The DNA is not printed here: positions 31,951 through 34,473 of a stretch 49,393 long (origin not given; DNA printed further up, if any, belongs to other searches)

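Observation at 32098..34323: Heme A synthase (CtaA/COX15) fused in frame to a type II NADH dehydrogenase - a possible self-sufficient heme A synthase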

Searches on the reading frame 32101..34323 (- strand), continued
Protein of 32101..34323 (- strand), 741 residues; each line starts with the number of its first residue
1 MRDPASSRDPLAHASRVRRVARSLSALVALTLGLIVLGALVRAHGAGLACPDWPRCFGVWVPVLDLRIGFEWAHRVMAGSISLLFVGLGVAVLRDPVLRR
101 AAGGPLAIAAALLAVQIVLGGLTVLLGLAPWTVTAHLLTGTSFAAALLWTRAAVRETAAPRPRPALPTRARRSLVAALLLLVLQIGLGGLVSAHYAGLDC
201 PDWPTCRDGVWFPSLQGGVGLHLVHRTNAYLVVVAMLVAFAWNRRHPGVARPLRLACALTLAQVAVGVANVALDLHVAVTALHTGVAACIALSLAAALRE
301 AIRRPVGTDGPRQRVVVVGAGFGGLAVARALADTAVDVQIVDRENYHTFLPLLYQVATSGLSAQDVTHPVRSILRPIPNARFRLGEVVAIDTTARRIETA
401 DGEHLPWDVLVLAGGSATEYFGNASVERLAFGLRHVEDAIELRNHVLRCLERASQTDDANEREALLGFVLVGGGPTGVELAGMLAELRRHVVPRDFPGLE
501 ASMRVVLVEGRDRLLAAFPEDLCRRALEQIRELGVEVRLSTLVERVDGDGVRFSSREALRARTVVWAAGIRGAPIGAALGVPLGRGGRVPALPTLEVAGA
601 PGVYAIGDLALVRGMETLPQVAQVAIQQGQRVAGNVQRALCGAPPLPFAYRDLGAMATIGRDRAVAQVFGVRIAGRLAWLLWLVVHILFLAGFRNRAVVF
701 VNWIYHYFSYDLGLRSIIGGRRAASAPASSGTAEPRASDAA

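Call 6: find_homologous_proteins(query=window:32101-34323:-, max_evalue=1e-10)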
Query window:32101-34323:- (741 aa): 5811 proteins with E <= 1e-10 among 8000 candidates; the best 120 are listed.
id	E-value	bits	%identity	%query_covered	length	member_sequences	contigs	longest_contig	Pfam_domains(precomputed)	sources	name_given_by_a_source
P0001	0.0e+0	1603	100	100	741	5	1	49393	PF01266.31,PF02628.21,PF07992.21,PF00070.34,PF22366.2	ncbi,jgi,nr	ncbi:MAG: COX15/CtaA family protein [Myxococcota bacterium]|jgi:NADH dehydrogenase|nr:COX15/CtaA fam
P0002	0.0e+0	1405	90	97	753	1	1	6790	PF01266.31,PF02628.21,PF07992.21,PF00070.34,PF22366.2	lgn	-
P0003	0.0e+0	1390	87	100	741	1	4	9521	PF01266.31,PF02628.21,PF07992.21,PF00070.34,PF22366.2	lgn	-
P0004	0.0e+0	1326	84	100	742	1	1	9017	PF01266.31,PF02628.21,PF07992.21,PF00070.34,PF22366.2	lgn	-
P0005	0.0e+0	1153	76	93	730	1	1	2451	PF01266.31,PF02628.21,PF07992.21,PF00070.34,PF22366.2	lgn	-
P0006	0.0e+0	1148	72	100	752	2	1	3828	PF02628.21,PF07992.21,PF00070.34,PF13454.13,PF22366.2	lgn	-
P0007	0.0e+0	1144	75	97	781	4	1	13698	PF01266.31,PF02628.21,PF07992.21,PF00070.34,PF22366.2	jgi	jgi:NADH dehydrogenase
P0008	0.0e+0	1143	73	97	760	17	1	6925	PF01266.31,PF02628.21,PF07992.21,PF00070.34,PF22366.2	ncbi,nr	ncbi:MAG: FAD-dependent pyridine nucleotide-disulfide oxidoreductase [Deltaproteobacteria bacterium]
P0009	0.0e+0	1119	71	99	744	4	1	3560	PF01266.31,PF02628.21,PF07992.21,PF00070.34,PF22366.2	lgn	-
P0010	0.0e+0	1115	71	98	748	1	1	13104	PF01266.31,PF02628.21,PF13450.13,PF07992.21,PF00070.34,PF01494.26,PF22366.2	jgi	-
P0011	0.0e+0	1112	74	94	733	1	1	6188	PF01266.31,PF02628.21,PF07992.21,PF00070.34,PF22366.2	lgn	-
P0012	0.0e+0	1112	74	92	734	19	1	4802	PF01266.31,PF02628.21,PF07992.21,PF00070.34,PF22366.2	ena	-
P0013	0.0e+0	1111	71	97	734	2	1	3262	PF01266.31,PF02628.21,PF07992.21,PF00070.34,PF22366.2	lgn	-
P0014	0.0e+0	1106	71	97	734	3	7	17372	PF01266.31,PF02628.21,PF07992.21,PF00070.34,PF22366.2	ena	-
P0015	0.0e+0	1102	70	98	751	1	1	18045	PF01266.31,PF02628.21,PF13450.13,PF07992.21,PF00070.34,PF01494.26,PF22366.2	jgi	jgi:NADH dehydrogenase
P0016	0.0e+0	1097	72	95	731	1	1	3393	PF01266.31,PF02628.21,PF13450.13,PF07992.21,PF00070.34,PF01494.26,PF22366.2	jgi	jgi:NADH dehydrogenase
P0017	0.0e+0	1063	70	98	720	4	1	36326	PF01266.31,PF02628.21,PF07992.21,PF00070.34,PF22366.2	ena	-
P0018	0.0e+0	1056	71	96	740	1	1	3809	PF02628.21,PF07992.21,PF00070.34,PF22366.2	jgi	jgi:NADH dehydrogenase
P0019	0.0e+0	1038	71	92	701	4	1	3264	PF01266.31,PF02628.21,PF13450.13,PF07992.21,PF00070.34,PF22366.2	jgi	jgi:NADH dehydrogenase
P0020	0.0e+0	1035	69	98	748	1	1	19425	PF02628.21,PF07992.21,PF00070.34,PF22366.2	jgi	jgi:NADH dehydrogenase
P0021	0.0e+0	1034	69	96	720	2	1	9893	PF01266.31,PF02628.21,PF07992.21,PF00070.34,PF22366.2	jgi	jgi:NADH dehydrogenase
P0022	0.0e+0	1033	70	95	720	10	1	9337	PF01266.31,PF02628.21,PF07992.21,PF00070.34,PF22366.2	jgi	-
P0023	0.0e+0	1030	69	96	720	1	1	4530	PF01266.31,PF02628.21,PF07992.21,PF00070.34,PF22366.2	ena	-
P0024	0.0e+0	1013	65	98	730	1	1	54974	PF02628.21,PF07992.21,PF00070.34,PF22366.2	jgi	jgi:NADH:quinone reductase (non-electrogenic)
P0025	5.9e-294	995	67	98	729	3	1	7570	PF01266.31,PF02628.21,PF07992.21,PF00070.34,PF22366.2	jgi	jgi:NADH dehydrogenase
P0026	9.0e-293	991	77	81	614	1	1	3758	PF02628.21,PF07992.21,PF00070.34,PF22366.2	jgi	jgi:NADH dehydrogenase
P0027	4.7e-292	989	66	98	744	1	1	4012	PF02628.21,PF07992.21,PF00070.34,PF22366.2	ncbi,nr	ncbi:MAG TPA: COX15/CtaA family protein [Myxococcota bacterium]|nr:COX15/CtaA family protein [Myxoco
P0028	2.6e-291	986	66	99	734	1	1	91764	PF01266.31,PF02628.21,PF13450.13,PF07992.21,PF00070.34,PF22366.2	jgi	-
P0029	4.5e-291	986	65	98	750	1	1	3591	PF02628.21,PF07992.21,PF00070.34,PF22366.2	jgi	jgi:NADH dehydrogenase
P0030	2.8e-290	983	66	98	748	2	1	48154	PF01266.31,PF02628.21,PF07992.21,PF00070.34,PF22366.2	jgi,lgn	jgi:NADH dehydrogenase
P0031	3.9e-289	979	65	99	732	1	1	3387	PF01266.31,PF02628.21,PF07992.21,PF00070.34,PF22366.2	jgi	jgi:NADH dehydrogenase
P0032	6.7e-289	978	76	81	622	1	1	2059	PF01266.31,PF02628.21,PF07992.21,PF00070.34,PF22366.2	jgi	jgi:NADH dehydrogenase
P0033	7.2e-286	968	64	97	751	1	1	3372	PF02628.21,PF07992.21,PF00070.34,PF22366.2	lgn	-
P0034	3.4e-285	966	65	96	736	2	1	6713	PF01266.31,PF02628.21,PF07992.21,PF00070.34,PF01134.29,PF22366.2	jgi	jgi:NADH dehydrogenase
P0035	2.2e-284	963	64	99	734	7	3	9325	PF01266.31,PF02628.21,PF07992.21,PF00070.34,PF01134.29,PF22366.2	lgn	-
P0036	1.3e-283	961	65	98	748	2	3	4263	PF01266.31,PF02628.21,PF13450.13,PF07992.21,PF00070.34,PF01494.26,PF22366.2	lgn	-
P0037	5.0e-283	959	65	98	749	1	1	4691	PF01266.31,PF02628.21,PF07992.21,PF00070.34,PF22366.2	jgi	jgi:NADH dehydrogenase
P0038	1.6e-282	957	63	97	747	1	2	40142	PF02628.21,PF07992.21,PF00070.34,PF22366.2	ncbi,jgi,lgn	-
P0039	1.6e-282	957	65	98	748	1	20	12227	PF01266.31,PF02628.21,PF13450.13,PF07992.21,PF00070.34,PF22366.2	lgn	-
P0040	8.7e-282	955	64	96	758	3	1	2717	PF02628.21,PF07992.21,PF00070.34,PF22366.2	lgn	-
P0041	9.6e-282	955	64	99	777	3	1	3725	PF01266.31,PF02628.21,PF07992.21,PF00070.34,PF22366.2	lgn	-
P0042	1.6e-280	951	66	96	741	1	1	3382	PF02628.21,PF07992.21,PF00070.34,PF22366.2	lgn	-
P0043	3.7e-280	949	64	95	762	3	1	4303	PF02628.21,PF07992.21,PF00070.34,PF22366.2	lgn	-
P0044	6.9e-280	949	64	95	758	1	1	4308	PF02628.21,PF07992.21,PF00070.34,PF22366.2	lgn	-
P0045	5.8e-279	945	63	97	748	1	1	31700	PF02628.21,PF07992.21,PF00070.34,PF22366.2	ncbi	-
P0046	5.9e-278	942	63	97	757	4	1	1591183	PF01266.31,PF02628.21,PF07992.21,PF00070.34,PF22366.2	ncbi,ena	-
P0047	1.2e-277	941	64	96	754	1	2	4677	PF02628.21,PF07992.21,PF00070.34,PF22366.2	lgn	-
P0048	3.4e-277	940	64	97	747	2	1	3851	PF02628.21,PF13450.13,PF07992.21,PF00070.34,PF22366.2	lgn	-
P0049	3.8e-277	939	63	99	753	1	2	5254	PF01266.31,PF02628.21,PF07992.21,PF00070.34,PF01134.29,PF22366.2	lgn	-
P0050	5.0e-275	932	62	99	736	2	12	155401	PF01266.31,PF02628.21,PF13450.13,PF07992.21,PF00070.34,PF22366.2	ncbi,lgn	-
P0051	3.6e-266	903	62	95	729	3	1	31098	PF01266.31,PF02628.21,PF13450.13,PF07992.21,PF00070.34,PF01494.26,PF22366.2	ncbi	-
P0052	3.9e-254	863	61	97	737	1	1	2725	PF01266.31,PF02628.21,PF13450.13,PF07992.21,PF00070.34,PF01494.26,PF22366.2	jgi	jgi:NADH dehydrogenase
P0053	2.0e-240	818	67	80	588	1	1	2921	PF01266.31,PF02628.21,PF13450.13,PF07992.21,PF00070.34,PF22366.2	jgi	jgi:NADH dehydrogenase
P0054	7.7e-228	776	69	71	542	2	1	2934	PF02628.21,PF07992.21,PF00070.34,PF01494.26,PF22366.2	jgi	jgi:NADH dehydrogenase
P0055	2.5e-187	643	76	52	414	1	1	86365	PF01266.31,PF02628.21,PF07992.21,PF00070.34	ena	-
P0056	4.2e-171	589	69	55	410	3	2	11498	PF01266.31,PF13450.13,PF07992.21,PF00070.34,PF22366.2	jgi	jgi:NADH dehydrogenase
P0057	2.4e-170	586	67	54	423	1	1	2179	PF01266.31,PF13450.13,PF07992.21,PF00070.34,PF22366.2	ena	-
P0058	4.6e-170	585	66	54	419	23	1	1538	PF01266.31,PF13450.13,PF07992.21,PF00070.34,PF13738.13,PF01494.26,PF22366.2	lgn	-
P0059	8.3e-169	581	65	54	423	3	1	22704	PF01266.31,PF07992.21,PF00070.34,PF22366.2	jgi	jgi:NADH dehydrogenase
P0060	2.1e-168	580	65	61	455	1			PF01266.31,PF02628.21,PF07992.21,PF00070.34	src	-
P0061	2.2e-168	580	65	54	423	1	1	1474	PF01266.31,PF13450.13,PF07992.21,PF00070.34,PF22366.2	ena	-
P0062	1.5e-166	574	65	54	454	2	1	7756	PF13450.13,PF07992.21,PF00070.34,PF22366.2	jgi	jgi:NADH dehydrogenase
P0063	5.2e-166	572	64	58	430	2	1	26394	PF01266.31,PF13450.13,PF07992.21,PF00070.34,PF01494.26,PF22366.2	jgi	jgi:NADH dehydrogenase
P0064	6.3e-156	539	62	55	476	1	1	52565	PF01266.31,PF13450.13,PF07992.21,PF00070.34,PF01494.26,PF22366.2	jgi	jgi:NADH dehydrogenase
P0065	1.4e-155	538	63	56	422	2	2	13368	PF01266.31,PF13450.13,PF07992.21,PF00070.34,PF22366.2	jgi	jgi:NADH dehydrogenase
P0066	1.5e-155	537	63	55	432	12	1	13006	PF01266.31,PF13450.13,PF07992.21,PF00070.34,PF13738.13,PF13454.13,PF01494.26,PF22366.2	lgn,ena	-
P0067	2.8e-155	537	62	56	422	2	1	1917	PF01266.31,PF13450.13,PF07992.21,PF00070.34,PF13738.13,PF01134.29,PF01494.26,PF22366.2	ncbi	-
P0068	1.2e-154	535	63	55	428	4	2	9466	PF01266.31,PF13450.13,PF07992.21,PF00070.34,PF01134.29,PF01494.26,PF22366.2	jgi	jgi:NADH dehydrogenase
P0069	1.2e-154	534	61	55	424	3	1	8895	PF01266.31,PF13450.13,PF07992.21,PF00070.34,PF13454.13,PF01494.26,PF22366.2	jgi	-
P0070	3.9e-153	530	61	52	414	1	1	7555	PF13450.13,PF07992.21,PF00070.34,PF22366.2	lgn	-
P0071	5.2e-153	529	62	55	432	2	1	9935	PF01266.31,PF13450.13,PF07992.21,PF00070.34,PF13454.13,PF01494.26,PF22366.2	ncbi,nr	ncbi:MAG TPA: FAD-dependent oxidoreductase [Deltaproteobacteria bacterium]|nr:FAD-dependent oxidored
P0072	9.6e-153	528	62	56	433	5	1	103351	PF01266.31,PF13450.13,PF07992.21,PF00070.34,PF13454.13,PF01494.26,PF22366.2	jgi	-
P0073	1.4e-152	528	63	55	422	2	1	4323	PF01266.31,PF13450.13,PF07992.21,PF00070.34,PF01494.26,PF22366.2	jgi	jgi:NADH dehydrogenase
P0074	1.8e-152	527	63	56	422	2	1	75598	PF01266.31,PF13450.13,PF07992.21,PF00070.34,PF01494.26,PF22366.2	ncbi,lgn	-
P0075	4.9e-152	526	62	55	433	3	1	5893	PF13450.13,PF07992.21,PF00070.34,PF13454.13,PF22366.2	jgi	-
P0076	8.1e-152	525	63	55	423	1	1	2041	PF01266.31,PF13450.13,PF07992.21,PF00070.34,PF01494.26,PF22366.2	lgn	-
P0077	2.4e-151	524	63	55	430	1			PF01266.31,PF13450.13,PF07992.21,PF00070.34,PF13454.13,PF01494.26,PF22366.2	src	-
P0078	3.6e-151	523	63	55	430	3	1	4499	PF01266.31,PF13450.13,PF07992.21,PF00070.34,PF13738.13,PF13454.13,PF01494.26,PF22366.2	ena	-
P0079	1.0e-150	522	62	55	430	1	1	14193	PF01266.31,PF13450.13,PF07992.21,PF00070.34,PF13738.13,PF13454.13,PF01494.26,PF22366.2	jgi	jgi:NADH dehydrogenase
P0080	1.3e-150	521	63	55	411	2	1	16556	PF01266.31,PF13450.13,PF07992.21,PF00070.34,PF13454.13,PF22366.2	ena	-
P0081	1.4e-150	521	63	55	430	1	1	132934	PF01266.31,PF13450.13,PF07992.21,PF00070.34,PF13454.13,PF22366.2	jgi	jgi:NADH dehydrogenase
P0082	5.9e-149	516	60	53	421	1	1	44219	PF01266.31,PF13450.13,PF07992.21,PF00070.34,PF01134.29,PF01494.26,PF22366.2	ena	-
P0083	7.0e-149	515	60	53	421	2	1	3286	PF01266.31,PF13450.13,PF07992.21,PF00070.34,PF22366.2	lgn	-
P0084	3.5e-148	513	61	55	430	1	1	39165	PF13450.13,PF07992.21,PF00070.34,PF13454.13,PF22366.2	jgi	jgi:NADH dehydrogenase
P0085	7.4e-146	505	62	55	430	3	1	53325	PF13450.13,PF07992.21,PF00070.34,PF22366.2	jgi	jgi:NADH dehydrogenase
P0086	1.8e-139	484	59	55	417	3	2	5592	PF01946.24,PF01266.31,PF13450.13,PF00890.31,PF07992.21,PF00070.34,PF03486.21,PF13454.13,PF01494.26,PF22366.2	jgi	jgi:NADH dehydrogenase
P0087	2.2e-137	477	57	55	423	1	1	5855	PF01266.31,PF13450.13,PF07992.21,PF00070.34,PF13454.13,PF01494.26,PF22366.2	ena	-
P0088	5.8e-135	469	57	56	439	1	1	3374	PF13450.13,PF07992.21,PF00070.34,PF01494.26,PF22366.2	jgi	jgi:NADH dehydrogenase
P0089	1.6e-134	468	57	55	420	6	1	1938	PF01266.31,PF13450.13,PF07992.21,PF00070.34,PF13454.13,PF01494.26,PF22366.2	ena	-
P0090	3.1e-128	447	56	55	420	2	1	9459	PF01266.31,PF07992.21,PF00070.34,PF03486.21,PF22366.2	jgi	jgi:NADH dehydrogenase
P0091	1.0e-127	445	54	57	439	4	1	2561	PF01266.31,PF07992.21,PF00070.34,PF01494.26,PF22366.2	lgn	-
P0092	1.0e-126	442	55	56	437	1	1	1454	PF07992.21,PF00070.34,PF22366.2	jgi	-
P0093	9.5e-126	439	53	55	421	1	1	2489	PF01266.31,PF13450.13,PF07992.21,PF00070.34,PF13738.13,PF01494.26,PF22366.2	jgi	jgi:NADH:ubiquinone reductase (H+-translocating)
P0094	1.1e-125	439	52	54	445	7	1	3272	PF01266.31,PF13450.13,PF07992.21,PF00070.34,PF13454.13,PF22366.2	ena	-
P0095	1.3e-124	435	50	54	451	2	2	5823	PF01266.31,PF13450.13,PF07992.21,PF00070.34,PF03486.21,PF13454.13,PF01134.29,PF22366.2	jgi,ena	-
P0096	4.0e-124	434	52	55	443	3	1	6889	PF01266.31,PF13450.13,PF07992.21,PF00070.34,PF22366.2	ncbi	-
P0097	1.3e-123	432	49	55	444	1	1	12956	PF01266.31,PF13450.13,PF07992.21,PF00070.34,PF22366.2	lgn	-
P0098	1.4e-123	432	49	54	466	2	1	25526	PF01266.31,PF13450.13,PF07992.21,PF00070.34,PF03486.21,PF13454.13,PF05834.19,PF22366.2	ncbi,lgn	-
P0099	2.3e-123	431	53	55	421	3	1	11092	PF01266.31,PF13450.13,PF07992.21,PF00070.34,PF01494.26,PF22366.2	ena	-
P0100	5.7e-123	430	49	53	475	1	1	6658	PF01266.31,PF13450.13,PF07992.21,PF00070.34,PF22366.2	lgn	-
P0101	6.9e-123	430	51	54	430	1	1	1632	PF01266.31,PF13450.13,PF07992.21,PF00070.34,PF01494.26,PF22366.2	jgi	jgi:NADH dehydrogenase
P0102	1.7e-122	428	49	54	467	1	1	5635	PF01266.31,PF13450.13,PF07992.21,PF00070.34,PF13738.13,PF03486.21,PF01494.26,PF22366.2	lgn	-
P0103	3.7e-122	427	52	53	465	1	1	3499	PF01266.31,PF13450.13,PF07992.21,PF00070.34,PF03486.21,PF22366.2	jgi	jgi:NADH:ubiquinone reductase (H+-translocating)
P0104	4.3e-122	427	53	54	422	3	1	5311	PF01266.31,PF13450.13,PF07992.21,PF00070.34,PF22366.2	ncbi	ncbi:MAG: NAD(P)/FAD-dependent oxidoreductase [Dehalococcoidia bacterium]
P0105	9.4e-122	426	51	58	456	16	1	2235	PF13450.13,PF00890.31,PF07992.21,PF00070.34,PF22366.2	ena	-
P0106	1.6e-121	425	53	54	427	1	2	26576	PF01266.31,PF13450.13,PF07992.21,PF00070.34,PF01494.26,PF22366.2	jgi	jgi:NADH:quinone reductase (non-electrogenic)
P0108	2.6e-121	424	51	56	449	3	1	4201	PF01266.31,PF13450.13,PF07992.21,PF00070.34,PF13454.13,PF22366.2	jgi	-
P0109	2.7e-121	424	51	58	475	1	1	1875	PF01266.31,PF13450.13,PF07992.21,PF00070.34,PF01494.26,PF22366.2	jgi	jgi:NADH:ubiquinone reductase (H+-translocating)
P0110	3.9e-121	424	53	57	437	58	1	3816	PF07992.21,PF00070.34,PF22366.2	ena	-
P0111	6.9e-121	423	52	55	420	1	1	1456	PF01266.31,PF13450.13,PF07992.21,PF00070.34,PF22366.2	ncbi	-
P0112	8.4e-121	423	47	56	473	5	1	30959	PF01266.31,PF13450.13,PF07992.21,PF00070.34,PF22366.2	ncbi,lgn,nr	ncbi:MAG TPA: NAD(P)/FAD-dependent oxidoreductase [Roseiflexaceae bacterium]|nr:NAD(P)/FAD-dependent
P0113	1.1e-120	422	52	55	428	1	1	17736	PF01266.31,PF13450.13,PF07992.21,PF00070.34,PF22366.2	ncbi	-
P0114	1.9e-120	421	49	55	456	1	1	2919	PF01266.31,PF13450.13,PF07992.21,PF00070.34,PF22366.2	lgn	-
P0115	2.0e-120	421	51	53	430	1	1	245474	PF07992.21,PF00070.34,PF22366.2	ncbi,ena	-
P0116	2.3e-120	421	50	55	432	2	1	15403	PF01266.31,PF13450.13,PF07992.21,PF00070.34,PF01494.26,PF22366.2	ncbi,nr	ncbi:MAG: NAD(P)/FAD-dependent oxidoreductase [Chloroflexi bacterium]|nr:NAD(P)/FAD-dependent oxidor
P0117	4.1e-120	420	50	53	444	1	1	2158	PF01266.31,PF13450.13,PF07992.21,PF00070.34,PF13454.13,PF22366.2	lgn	-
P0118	4.7e-120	420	50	57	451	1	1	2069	PF01266.31,PF13450.13,PF07992.21,PF00070.34,PF13454.13,PF22366.2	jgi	jgi:NADH dehydrogenase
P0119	4.8e-120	420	51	53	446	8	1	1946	PF01266.31,PF13450.13,PF07992.21,PF00070.34,PF03486.21,PF01494.26,PF22366.2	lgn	-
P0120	4.9e-120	420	49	53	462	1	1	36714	PF01266.31,PF13450.13,PF07992.21,PF00070.34,PF03486.21,PF01494.26,PF22366.2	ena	-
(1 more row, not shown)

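Call 8: find_encoding_contigs(protein=P0001, flank=10000, max_places=3)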
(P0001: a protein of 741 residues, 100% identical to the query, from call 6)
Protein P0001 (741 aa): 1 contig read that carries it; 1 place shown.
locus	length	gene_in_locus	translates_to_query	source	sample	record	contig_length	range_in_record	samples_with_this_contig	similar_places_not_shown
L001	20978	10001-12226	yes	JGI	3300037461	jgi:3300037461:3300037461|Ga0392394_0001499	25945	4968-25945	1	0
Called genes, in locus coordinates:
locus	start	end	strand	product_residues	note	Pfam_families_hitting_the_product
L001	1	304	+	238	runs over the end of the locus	PF01063:Aminotran_4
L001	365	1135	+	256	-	PF00106:adh_short, PF08659:KR, PF13561:adh_short_C2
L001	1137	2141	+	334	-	PF00296:Bac_luciferase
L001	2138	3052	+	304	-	PF01370:Epimerase, PF13460:NAD_binding_10 (weak), PF08338:DUF1731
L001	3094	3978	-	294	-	-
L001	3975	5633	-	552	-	PF21545:T7SS_EccA1_N (faint), PF13432:TPR_16 (faint)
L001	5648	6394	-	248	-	-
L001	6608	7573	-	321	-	PF00106:adh_short (weak), PF01073:3Beta_HSD, PF01370:Epimerase, PF02719:Polysacc_synt_2 (weak), PF04321:RmlD_sub_bind, PF16363:GDP_Man_Dehyd, PF07993:NAD_binding_4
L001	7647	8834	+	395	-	PF13439:Glyco_transf_4, PF00534:Glycos_transf_1, PF13692:Glyco_trans_1_4, PF13524:Glyco_trans_1_2 (weak)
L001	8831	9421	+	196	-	PF13548:DUF4126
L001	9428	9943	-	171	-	-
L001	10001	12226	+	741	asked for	PF02628:COX15-CtaA, PF01266:DAO (faint), PF07992:Pyr_redox_2, PF00070:Pyr_redox, PF22366:NDH2_C (weak)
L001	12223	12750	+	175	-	-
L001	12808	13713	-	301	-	PF00106:adh_short, PF08659:KR, PF13561:adh_short_C2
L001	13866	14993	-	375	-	-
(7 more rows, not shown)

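Call 9: find_encoding_contigs(protein=P0046, flank=10000, max_places=3)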
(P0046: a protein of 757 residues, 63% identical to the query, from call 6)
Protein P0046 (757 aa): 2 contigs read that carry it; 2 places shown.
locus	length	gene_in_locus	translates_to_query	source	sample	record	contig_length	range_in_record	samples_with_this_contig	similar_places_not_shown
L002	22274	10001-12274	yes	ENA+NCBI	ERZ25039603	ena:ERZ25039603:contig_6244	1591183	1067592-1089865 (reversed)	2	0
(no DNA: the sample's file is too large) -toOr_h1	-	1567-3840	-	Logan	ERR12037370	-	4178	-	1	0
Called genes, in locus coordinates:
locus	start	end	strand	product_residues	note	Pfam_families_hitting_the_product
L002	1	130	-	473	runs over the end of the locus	PF00675:Peptidase_M16, PF05193:Peptidase_M16_C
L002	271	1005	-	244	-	PF00535:Glycos_transf_2, PF10111:Glyco_tranf_2_2 (weak), PF13641:Glyco_tranf_2_3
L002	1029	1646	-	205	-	-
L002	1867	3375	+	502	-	PF02366:PMT, PF13231:PMT_2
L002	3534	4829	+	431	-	PF00285:Citrate_synt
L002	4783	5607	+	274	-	PF01063:Aminotran_4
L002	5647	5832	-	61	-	-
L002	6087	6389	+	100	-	-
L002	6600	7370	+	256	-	PF00106:adh_short, PF08659:KR (weak), PF13561:adh_short_C2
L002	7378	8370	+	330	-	PF00296:Bac_luciferase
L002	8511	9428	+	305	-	PF01370:Epimerase, PF13460:NAD_binding_10 (weak), PF08338:DUF1731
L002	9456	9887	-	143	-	-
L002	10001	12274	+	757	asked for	PF02628:COX15-CtaA, PF01266:DAO (faint), PF07992:Pyr_redox_2, PF00070:Pyr_redox, PF22366:NDH2_C (weak)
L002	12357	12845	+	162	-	-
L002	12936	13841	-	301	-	PF00106:adh_short, PF08659:KR, PF13561:adh_short_C2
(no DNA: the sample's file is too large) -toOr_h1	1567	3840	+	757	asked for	PF02628:COX15-CtaA, PF01266:DAO (faint), PF07992:Pyr_redox_2, PF00070:Pyr_redox, PF22366:NDH2_C (weak)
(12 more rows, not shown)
